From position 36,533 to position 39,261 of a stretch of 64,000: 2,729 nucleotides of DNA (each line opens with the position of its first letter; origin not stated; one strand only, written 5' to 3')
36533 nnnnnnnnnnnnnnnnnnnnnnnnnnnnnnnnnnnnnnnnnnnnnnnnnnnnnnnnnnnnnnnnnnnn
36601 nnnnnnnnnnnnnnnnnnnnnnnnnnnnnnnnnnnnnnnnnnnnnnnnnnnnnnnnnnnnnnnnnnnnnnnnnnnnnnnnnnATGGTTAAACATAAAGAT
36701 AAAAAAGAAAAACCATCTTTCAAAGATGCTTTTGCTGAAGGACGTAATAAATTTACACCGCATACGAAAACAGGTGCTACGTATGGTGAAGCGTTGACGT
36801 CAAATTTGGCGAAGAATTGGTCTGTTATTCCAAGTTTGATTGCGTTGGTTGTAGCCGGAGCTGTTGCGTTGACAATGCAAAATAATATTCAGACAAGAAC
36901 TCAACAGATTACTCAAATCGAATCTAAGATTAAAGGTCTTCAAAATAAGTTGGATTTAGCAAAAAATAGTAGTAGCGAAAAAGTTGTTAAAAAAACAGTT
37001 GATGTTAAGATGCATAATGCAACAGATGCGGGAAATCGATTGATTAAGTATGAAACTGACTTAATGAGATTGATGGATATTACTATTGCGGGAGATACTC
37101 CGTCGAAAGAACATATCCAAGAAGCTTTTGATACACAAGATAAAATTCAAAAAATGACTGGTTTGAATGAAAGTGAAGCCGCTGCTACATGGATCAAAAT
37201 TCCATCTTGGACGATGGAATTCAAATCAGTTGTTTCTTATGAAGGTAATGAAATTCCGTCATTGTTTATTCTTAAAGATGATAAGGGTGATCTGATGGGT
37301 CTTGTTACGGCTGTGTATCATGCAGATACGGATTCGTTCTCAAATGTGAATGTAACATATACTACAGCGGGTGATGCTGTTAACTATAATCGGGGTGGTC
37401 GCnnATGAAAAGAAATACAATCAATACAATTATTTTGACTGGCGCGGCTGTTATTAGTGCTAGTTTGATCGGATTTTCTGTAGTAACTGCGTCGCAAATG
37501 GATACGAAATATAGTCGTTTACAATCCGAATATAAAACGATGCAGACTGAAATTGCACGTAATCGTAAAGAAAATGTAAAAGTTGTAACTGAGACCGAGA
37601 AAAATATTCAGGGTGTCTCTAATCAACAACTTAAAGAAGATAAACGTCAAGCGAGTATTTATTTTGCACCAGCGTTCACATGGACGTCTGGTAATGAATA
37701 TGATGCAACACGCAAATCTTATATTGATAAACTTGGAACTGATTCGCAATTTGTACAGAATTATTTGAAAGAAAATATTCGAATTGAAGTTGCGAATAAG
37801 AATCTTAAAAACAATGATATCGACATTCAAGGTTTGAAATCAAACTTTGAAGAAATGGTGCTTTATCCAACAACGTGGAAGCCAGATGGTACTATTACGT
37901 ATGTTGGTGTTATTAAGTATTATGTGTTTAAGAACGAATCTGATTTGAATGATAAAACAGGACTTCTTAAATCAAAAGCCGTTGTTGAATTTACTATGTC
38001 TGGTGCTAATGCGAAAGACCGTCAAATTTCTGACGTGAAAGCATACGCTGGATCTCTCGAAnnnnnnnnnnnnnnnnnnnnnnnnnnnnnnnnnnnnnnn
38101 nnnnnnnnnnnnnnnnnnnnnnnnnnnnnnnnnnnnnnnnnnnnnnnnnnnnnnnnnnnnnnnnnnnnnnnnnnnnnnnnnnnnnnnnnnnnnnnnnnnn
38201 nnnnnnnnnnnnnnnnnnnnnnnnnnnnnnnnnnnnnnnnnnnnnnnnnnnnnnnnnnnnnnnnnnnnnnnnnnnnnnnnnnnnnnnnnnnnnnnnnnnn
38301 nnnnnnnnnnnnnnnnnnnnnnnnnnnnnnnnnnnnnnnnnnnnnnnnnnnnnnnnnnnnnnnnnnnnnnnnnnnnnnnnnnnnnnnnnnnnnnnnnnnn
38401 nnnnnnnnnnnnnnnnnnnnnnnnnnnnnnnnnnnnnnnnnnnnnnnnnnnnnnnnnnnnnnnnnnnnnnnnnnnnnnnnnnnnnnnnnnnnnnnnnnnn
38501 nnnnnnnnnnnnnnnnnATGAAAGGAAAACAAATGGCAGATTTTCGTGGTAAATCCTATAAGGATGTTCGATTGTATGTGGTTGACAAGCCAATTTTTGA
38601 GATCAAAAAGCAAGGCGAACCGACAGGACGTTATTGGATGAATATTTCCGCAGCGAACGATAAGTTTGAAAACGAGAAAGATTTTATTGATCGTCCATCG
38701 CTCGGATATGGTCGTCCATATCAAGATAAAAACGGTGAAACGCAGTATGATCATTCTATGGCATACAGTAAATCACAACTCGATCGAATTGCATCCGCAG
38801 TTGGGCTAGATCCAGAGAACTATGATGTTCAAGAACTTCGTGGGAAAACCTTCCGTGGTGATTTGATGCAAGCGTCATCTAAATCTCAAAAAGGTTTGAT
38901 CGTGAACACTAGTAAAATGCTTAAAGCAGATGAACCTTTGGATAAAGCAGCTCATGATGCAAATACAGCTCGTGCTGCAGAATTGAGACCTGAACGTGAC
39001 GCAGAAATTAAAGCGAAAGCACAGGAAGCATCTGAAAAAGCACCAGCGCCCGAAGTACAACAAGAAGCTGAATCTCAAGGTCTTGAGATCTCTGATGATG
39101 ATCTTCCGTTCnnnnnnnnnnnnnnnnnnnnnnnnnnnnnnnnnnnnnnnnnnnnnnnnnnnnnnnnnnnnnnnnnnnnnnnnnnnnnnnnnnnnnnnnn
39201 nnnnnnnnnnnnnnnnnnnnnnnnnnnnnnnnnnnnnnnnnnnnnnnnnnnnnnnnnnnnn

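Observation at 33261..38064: Two pairs of paralogous membrane-anchored proteins (A-B and A'-B') symmetrically flanking the peptidoglycan hydrolase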

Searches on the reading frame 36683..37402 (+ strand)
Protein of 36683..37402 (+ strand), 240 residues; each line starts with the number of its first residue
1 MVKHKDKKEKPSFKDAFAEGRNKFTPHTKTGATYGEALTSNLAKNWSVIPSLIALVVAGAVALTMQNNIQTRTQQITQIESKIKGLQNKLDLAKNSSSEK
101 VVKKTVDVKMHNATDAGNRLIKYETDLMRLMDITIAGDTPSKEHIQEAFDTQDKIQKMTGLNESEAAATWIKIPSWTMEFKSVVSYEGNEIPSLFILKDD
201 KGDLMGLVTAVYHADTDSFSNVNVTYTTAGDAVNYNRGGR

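Call 8: search_protein_families(library=pfam, proteins=[window:36683-37402:+], max_evalue=1)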
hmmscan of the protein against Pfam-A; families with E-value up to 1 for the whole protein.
window:36683-37402:+ (240 aa): 2 families
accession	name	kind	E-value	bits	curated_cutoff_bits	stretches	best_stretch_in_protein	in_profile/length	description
PF20990.2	DUF2207_C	-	0.00044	20.5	33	1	41-90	161-210/247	Predicted membrane protein (DUF2207) C-terminal domain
PF01042.26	Ribonuc_L-PSP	-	0.23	11.9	27.3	0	55-118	21-83/121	Endoribonuclease L-PSP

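Call 19: search_protein_families(library=ncbifam, proteins=[window:36683-37402:+], max_evalue=0.1)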
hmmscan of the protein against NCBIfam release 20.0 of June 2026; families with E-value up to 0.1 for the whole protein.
window:36683-37402:+ (240 aa): 5 families
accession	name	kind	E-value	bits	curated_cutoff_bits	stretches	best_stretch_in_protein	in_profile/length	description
NF038305.1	HpsJ_fam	subfamily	0.0044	17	60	1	44-157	77-179/234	HpsJ family protein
TIGR03385.1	CoA_CoA_reduc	equivalog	0.01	14.6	578.8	1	52-116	151-216/439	CoA-disulfide reductase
NF041479.2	spor_membprot_YtrI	equivalog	0.032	14.1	125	1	52-123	28-100/166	sporulation membrane protein YtrI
NF033930.1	pneumo_PspA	exception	0.032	12.9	850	1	65-149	204-288/659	pneumococcal surface protein A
NF049847.1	FtsL_COG5462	equivalog_domain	0.056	13.1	50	0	51-92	7-48/85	cell division protein FtsL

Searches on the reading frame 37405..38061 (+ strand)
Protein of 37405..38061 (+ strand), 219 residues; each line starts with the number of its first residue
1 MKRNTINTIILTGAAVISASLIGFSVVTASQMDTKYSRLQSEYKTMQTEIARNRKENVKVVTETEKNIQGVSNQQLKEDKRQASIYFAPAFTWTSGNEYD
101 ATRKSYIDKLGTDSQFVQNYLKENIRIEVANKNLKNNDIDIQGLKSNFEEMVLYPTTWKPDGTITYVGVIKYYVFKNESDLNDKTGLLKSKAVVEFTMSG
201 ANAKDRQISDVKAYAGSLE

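Call 8: search_protein_families(library=pfam, proteins=[window:37405-38061:+], max_evalue=1)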
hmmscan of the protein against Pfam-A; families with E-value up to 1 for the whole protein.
window:37405-38061:+ (219 aa): 4 families
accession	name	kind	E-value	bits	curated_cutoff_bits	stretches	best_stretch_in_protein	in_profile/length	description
PF11172.13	DUF2959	-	0.029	15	26.8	1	32-107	45-119/190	Protein of unknown function (DUF2959)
PF06911.18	Senescence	-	0.053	13.9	24.6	1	10-77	3-72/184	Senescence domain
PF10883.13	DUF2681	-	0.12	13.2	28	1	5-82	3-83/90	Protein of unknown function (DUF2681)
PF15431.11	TMEM190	-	0.25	11.9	25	1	153-218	61-126/128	Transmembrane protein 190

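Call 13: search_dna_similar(query=window:37405-38061:+, collection=plasmids, mode=protein, max_rows=30, max_evalue=0.001)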
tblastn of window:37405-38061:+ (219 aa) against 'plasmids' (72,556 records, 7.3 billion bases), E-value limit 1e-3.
No match.

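Call 19: search_protein_families(library=ncbifam, proteins=[window:37405-38061:+], max_evalue=0.1)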
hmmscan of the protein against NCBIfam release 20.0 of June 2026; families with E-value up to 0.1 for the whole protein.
window:37405-38061:+ (219 aa): 1 family
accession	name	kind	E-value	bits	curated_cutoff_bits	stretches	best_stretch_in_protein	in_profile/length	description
NF033175.1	fuso_auto_Nterm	subfamily_domain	0.015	15.4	55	1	10-80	27-92/120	autotransporter-associated N-terminal domain-containing protein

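Call 30: search_solved_structures(query=A4, max_evalue=10)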
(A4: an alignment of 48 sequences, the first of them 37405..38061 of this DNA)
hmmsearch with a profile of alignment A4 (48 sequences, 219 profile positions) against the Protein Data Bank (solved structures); distinct sequences matched with E-value up to 10: 3.
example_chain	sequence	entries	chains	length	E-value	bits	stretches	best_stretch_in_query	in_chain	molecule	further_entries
9bh5_CE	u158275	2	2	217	0.31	13.9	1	13-87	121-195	Large ribosomal subunit protein eL6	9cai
1jii_A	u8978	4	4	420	1.5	11.6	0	47-125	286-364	tyrosyl-tRNA synthetase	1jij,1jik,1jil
9cuy_c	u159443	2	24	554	1.7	11.5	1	29-75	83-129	Short tail fiber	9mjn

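Call 36: predict_structure(alignment_id=A4)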
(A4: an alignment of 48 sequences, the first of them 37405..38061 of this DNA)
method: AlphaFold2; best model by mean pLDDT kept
length: 219 residues; sequences in the alignment: 48
mean_pLDDT: 71.7   pTM: 0.60
mean pLDDT of the five models: 71.7, 70.7, 70.0, 68.6, 67.0
residues with pLDDT >= 90: 54; 70-90: 57; 50-70: 77; < 50: 31
segments of 3 or more residues with pLDDT < 50: 54-67, 134-137, 217-219
pLDDT, mean of each block of 10 residues (from residue 1): 55 53 50 63 64 47 46 84 94 88 94 89 61 51 81 87 90 75 62 91 82 68
secondary structure, 60 per line:
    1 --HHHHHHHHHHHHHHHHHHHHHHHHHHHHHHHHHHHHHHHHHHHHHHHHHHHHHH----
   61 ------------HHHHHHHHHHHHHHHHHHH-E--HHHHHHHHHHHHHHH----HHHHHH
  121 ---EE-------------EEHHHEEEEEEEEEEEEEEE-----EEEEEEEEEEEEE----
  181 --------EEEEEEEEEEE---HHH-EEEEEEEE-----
elements in order: H3-56 H73-91 H96-110 H115-120 E144-158 E164-176 E189-199 E207-214

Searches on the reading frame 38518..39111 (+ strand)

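Call 8: search_protein_families(library=pfam, proteins=[window:38518-39111:+], max_evalue=1)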
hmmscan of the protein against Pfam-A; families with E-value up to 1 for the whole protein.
window:38518-39111:+ (198 aa): 1 family
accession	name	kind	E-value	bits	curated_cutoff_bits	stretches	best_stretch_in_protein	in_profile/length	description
PF08615.16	RNase_H2_suC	-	0.044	14.6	20.8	1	64-168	34-101/133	Ribonuclease H2 non-catalytic subunit (Ylr154p-like)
